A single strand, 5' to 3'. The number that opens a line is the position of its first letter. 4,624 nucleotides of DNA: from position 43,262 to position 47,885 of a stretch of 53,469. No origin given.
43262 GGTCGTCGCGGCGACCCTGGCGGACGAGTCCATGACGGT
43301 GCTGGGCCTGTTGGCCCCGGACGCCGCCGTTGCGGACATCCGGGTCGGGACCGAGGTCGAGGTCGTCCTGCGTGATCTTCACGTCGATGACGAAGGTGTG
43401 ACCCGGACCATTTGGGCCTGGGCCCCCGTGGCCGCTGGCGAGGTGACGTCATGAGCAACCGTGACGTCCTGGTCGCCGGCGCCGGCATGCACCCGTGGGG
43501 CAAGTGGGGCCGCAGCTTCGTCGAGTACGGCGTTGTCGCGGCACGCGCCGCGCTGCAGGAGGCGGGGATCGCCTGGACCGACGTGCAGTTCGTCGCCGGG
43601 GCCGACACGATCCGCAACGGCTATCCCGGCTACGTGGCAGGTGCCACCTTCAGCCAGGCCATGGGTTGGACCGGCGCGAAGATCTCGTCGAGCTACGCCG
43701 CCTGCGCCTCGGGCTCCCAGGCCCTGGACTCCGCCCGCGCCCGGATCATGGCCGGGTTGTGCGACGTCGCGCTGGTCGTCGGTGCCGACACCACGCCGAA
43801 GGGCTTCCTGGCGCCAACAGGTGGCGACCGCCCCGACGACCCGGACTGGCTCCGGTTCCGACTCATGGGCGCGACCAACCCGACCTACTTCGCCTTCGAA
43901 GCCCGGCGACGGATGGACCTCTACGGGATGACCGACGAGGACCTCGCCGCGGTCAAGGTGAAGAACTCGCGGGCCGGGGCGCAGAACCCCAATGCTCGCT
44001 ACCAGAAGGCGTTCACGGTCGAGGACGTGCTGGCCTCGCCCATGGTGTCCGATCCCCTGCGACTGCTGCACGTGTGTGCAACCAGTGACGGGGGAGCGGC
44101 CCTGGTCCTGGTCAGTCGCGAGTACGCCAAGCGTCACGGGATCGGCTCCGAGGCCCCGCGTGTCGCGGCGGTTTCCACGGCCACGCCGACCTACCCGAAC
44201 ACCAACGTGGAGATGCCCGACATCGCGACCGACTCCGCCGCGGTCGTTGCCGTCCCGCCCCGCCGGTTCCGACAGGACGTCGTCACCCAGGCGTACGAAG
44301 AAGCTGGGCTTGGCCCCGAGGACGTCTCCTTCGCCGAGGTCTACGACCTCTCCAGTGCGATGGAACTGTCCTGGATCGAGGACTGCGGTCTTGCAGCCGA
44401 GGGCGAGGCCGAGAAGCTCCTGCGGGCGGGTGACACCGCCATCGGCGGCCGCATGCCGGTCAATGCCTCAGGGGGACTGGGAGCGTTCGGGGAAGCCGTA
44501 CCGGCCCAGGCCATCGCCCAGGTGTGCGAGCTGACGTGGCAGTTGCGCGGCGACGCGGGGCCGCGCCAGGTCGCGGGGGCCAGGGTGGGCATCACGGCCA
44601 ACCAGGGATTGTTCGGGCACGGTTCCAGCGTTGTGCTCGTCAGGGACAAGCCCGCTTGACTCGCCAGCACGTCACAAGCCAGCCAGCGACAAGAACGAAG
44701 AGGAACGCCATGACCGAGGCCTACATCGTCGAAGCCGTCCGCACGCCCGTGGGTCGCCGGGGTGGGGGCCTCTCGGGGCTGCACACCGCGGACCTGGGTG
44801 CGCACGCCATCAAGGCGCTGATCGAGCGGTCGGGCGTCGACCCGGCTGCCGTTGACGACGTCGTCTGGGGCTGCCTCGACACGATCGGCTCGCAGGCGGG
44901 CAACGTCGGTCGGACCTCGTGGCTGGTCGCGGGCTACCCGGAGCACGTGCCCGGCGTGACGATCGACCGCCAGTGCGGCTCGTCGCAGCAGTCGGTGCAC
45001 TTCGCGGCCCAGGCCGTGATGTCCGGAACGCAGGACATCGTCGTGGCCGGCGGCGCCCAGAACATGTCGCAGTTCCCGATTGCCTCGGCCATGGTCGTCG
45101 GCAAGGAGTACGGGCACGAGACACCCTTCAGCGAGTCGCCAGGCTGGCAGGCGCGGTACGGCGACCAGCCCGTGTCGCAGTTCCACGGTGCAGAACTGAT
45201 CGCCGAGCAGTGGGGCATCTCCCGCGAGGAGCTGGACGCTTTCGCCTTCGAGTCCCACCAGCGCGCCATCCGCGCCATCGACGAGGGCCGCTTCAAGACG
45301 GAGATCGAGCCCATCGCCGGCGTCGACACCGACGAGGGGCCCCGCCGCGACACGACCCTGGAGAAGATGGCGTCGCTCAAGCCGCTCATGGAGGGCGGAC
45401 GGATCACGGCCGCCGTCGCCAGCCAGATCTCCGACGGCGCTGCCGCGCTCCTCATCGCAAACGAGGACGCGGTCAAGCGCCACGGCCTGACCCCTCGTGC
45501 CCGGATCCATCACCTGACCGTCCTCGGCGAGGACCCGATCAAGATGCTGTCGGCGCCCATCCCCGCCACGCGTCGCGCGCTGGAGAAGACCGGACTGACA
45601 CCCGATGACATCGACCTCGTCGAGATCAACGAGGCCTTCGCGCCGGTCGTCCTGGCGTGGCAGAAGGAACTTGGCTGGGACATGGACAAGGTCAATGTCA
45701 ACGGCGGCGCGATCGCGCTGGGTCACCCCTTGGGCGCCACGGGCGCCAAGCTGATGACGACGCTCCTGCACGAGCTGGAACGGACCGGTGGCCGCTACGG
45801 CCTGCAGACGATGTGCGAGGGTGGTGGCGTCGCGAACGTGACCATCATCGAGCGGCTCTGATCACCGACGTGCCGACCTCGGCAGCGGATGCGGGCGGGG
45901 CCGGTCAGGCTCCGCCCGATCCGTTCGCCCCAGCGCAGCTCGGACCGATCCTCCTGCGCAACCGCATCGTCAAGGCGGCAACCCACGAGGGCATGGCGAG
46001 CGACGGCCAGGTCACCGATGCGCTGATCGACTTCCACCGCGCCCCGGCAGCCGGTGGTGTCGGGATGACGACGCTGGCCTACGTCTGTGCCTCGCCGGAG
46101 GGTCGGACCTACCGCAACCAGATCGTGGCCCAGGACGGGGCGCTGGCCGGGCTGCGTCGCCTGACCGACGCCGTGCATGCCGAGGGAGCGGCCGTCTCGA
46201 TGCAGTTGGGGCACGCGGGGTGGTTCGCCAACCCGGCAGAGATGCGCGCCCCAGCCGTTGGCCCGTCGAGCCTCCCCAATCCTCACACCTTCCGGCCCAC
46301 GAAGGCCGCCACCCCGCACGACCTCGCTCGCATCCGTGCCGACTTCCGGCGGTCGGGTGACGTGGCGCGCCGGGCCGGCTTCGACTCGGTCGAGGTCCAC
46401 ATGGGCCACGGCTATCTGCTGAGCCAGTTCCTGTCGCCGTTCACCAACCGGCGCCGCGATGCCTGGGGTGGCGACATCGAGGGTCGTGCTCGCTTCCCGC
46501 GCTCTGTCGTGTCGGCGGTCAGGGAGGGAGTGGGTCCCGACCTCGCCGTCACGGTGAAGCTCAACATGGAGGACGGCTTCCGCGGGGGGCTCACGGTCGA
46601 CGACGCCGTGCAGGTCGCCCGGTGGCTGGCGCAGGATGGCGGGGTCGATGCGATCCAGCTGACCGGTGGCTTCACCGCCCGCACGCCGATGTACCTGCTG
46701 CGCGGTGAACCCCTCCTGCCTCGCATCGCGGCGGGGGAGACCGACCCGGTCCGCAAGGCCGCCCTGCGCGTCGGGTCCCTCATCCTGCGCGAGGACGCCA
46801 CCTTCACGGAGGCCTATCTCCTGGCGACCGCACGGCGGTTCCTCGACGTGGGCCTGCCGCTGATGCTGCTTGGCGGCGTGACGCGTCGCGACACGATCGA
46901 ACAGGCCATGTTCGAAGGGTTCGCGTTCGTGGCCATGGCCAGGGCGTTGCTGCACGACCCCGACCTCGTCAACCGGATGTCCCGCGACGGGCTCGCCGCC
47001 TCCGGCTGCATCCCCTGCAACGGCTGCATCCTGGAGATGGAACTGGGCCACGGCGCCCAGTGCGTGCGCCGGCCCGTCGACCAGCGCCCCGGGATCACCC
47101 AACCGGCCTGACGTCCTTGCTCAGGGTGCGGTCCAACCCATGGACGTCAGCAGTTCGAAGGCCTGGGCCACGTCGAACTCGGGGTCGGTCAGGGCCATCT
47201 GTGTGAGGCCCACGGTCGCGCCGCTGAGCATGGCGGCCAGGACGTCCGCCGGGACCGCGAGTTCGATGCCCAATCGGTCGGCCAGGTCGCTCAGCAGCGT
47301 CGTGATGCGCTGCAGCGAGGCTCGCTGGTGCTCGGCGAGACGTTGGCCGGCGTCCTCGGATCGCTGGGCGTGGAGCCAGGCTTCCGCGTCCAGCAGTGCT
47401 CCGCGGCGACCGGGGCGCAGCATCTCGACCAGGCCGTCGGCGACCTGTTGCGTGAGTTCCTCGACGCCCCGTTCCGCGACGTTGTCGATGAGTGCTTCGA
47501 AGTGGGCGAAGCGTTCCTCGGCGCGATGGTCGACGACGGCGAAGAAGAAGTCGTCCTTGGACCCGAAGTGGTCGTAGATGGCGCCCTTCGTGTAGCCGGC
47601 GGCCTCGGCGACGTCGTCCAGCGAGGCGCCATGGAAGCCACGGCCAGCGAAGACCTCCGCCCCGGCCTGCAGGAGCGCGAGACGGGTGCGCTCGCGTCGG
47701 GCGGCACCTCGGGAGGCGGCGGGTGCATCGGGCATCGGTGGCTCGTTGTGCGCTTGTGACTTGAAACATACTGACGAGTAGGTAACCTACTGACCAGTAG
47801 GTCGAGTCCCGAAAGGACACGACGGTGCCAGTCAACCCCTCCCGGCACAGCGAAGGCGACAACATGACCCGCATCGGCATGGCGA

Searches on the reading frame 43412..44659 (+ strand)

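Call 13: search_protein_families(library=pfam, proteins=[window:43412-44659:+])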
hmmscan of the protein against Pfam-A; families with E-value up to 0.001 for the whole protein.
window:43412-44659:+ (415 aa): 4 families
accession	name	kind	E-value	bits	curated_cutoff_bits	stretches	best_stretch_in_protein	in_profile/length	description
PF22691.2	Thiolase_C_1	-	1.2e-32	113.1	28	1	290-409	23-141/144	Thiolase C-terminal domain-like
PF00108.29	Thiolase_N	-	1.7e-08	34.6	26.4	1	20-236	2-259/260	Thiolase, N-terminal domain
PF00109.32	ketoacyl-synt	-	4.9e-05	23.5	20.8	1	75-128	152-206/252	Beta-ketoacyl synthase, N-terminal domain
PF08545.16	ACP_syn_III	-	0.00021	21.5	24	0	96-130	5-39/80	3-Oxoacyl-[acyl-carrier-protein (ACP)] synthase III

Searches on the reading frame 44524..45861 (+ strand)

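Call 13: search_protein_families(library=pfam, proteins=[window:44524-45861:+])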
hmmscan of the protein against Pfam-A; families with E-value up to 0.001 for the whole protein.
window:44524-45861:+ (445 aa): 5 families
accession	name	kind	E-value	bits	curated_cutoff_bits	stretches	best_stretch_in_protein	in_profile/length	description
PF00108.29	Thiolase_N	-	2.4e-62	211.1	26.4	1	67-315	2-260/260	Thiolase, N-terminal domain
PF02803.24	Thiolase_C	-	1.9e-46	157.2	27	1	323-444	2-123/123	Thiolase, C-terminal domain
PF22691.2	Thiolase_C_1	-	1.3e-06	28.7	28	0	346-384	21-59/144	Thiolase C-terminal domain-like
PF00109.32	ketoacyl-synt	-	0.00014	22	20.8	1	143-182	166-205/252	Beta-ketoacyl synthase, N-terminal domain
PF08541.16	ACP_syn_III_C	-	0.00099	19.7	26.6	0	353-394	1-42/90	3-Oxoacyl-[acyl-carrier-protein (ACP)] synthase III C terminal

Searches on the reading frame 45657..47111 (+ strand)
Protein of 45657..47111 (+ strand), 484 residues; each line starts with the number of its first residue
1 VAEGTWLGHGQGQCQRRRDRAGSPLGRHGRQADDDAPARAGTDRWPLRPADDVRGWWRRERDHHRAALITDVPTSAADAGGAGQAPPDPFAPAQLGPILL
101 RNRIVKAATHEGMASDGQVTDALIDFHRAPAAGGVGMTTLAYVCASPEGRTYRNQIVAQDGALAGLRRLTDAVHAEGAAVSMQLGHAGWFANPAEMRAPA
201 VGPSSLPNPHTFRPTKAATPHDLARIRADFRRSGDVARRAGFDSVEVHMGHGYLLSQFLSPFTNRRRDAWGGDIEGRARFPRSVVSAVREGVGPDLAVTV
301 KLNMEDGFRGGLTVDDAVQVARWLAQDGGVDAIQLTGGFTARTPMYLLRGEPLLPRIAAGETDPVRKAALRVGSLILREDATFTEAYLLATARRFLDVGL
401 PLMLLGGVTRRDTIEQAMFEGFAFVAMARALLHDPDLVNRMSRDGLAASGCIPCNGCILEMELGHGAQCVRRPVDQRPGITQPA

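Call 13: search_protein_families(library=pfam, proteins=[window:45657-47111:+])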
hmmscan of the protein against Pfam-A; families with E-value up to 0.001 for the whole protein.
window:45657-47111:+ (484 aa): 1 family
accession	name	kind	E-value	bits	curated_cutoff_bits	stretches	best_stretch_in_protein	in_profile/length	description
PF00724.26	Oxidored_FMN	-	1.4e-50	173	27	1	90-326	3-249/342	NADH:flavin oxidoreductase / NADH oxidase family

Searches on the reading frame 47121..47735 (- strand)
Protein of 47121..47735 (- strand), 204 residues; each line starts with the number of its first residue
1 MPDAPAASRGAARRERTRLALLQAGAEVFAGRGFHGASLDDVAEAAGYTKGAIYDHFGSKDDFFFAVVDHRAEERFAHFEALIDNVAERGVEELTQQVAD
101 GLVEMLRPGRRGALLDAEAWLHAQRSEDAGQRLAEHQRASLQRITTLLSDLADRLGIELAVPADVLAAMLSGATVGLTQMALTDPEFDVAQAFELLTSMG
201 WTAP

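Call 13: search_protein_families(library=pfam, proteins=[window:47121-47735:-])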
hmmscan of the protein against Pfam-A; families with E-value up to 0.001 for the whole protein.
window:47121-47735:- (204 aa): 2 families
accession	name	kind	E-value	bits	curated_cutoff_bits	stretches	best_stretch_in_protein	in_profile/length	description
PF00440.29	TetR_N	-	3.9e-17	62.2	24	1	21-67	1-47/47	Bacterial regulatory proteins, tetR family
PF13977.11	TetR_C_6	-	0.00064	20.3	27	1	107-197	17-107/115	BetI-type transcriptional repressor, C-terminal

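Call 85: search_protein_families(library=ncbifam, proteins=[window:47121-47735:-], max_evalue=0.01)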
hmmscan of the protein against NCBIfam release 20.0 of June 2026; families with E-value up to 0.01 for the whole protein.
window:47121-47735:- (204 aa): 20 families
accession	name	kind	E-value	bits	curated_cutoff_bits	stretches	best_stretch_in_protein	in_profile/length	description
NF041196.1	ScbR_bind_reg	equivalog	5.4e-22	78.9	150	1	12-181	2-165/191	ScbR family autoregulator-binding transcription factor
NF051852.1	efflux_TF_MtrR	exception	1.9e-14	53.9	280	1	15-192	9-189/205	multidrug efflux system transcriptional repressor MtrR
NF053731.1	TransRegFasRMycb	equivalog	3.7e-13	49.7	330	1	14-74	9-69/199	HTH-type transcriptional activator FasR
NF007430.0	PRK09975.1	equivalog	1.1e-11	44.2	274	1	9-185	4-181/220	acrEF/envCD operon transcriptional regulator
NF051457.1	acryl_TF_AcuR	equivalog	2.7e-11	43.1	247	1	12-164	13-166/204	acrylate utilization transcriptional regulator AcuR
NF050111.1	TransRegSACE7040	equivalog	3.6e-10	40.1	250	1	18-67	3-52/186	SACE_7040 family transcriptional regulator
NF007949.0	PRK10668.1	equivalog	3.7e-10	39.6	271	1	14-77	9-71/216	multidrug efflux transporter transcriptional repressor AcrR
TIGR03613.1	RutR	equivalog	2.8e-09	37.1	368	1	15-71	7-63/202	pyrimidine utilization regulatory protein R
NF058643.1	TranRegCurRPseudo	equivalog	2.9e-08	33.6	300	1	15-94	6-85/193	TetR family transcriptional repressor CurR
TIGR03968.1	mycofact_TetR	equivalog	5.3e-08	32.7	224.9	1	11-81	4-74/190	mycofactocin system transcriptional regulator MftR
NF011584.0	PRK15008.1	equivalog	8e-08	32.4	230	1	18-85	20-87/212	HTH-type transcriptional regulator RutR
NF053516.1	TranRepPrsAVib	equivalog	8.6e-07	29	300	1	13-103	3-92/208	TetR family transcriptional repressor PsrA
NF053878.1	FATransRegFadRBac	equivalog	9.8e-07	28.7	200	1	21-95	8-81/190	fatty acid metabolism transcriptional regulator FadR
TIGR03384.1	betaine_BetI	equivalog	2.3e-06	27.5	201.3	1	17-87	9-78/189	choline-binding transcriptional repressor BetI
NF037937.1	septum_RefZ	equivalog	3.9e-05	23.6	180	1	20-101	3-84/195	forespore capture DNA-binding protein RefZ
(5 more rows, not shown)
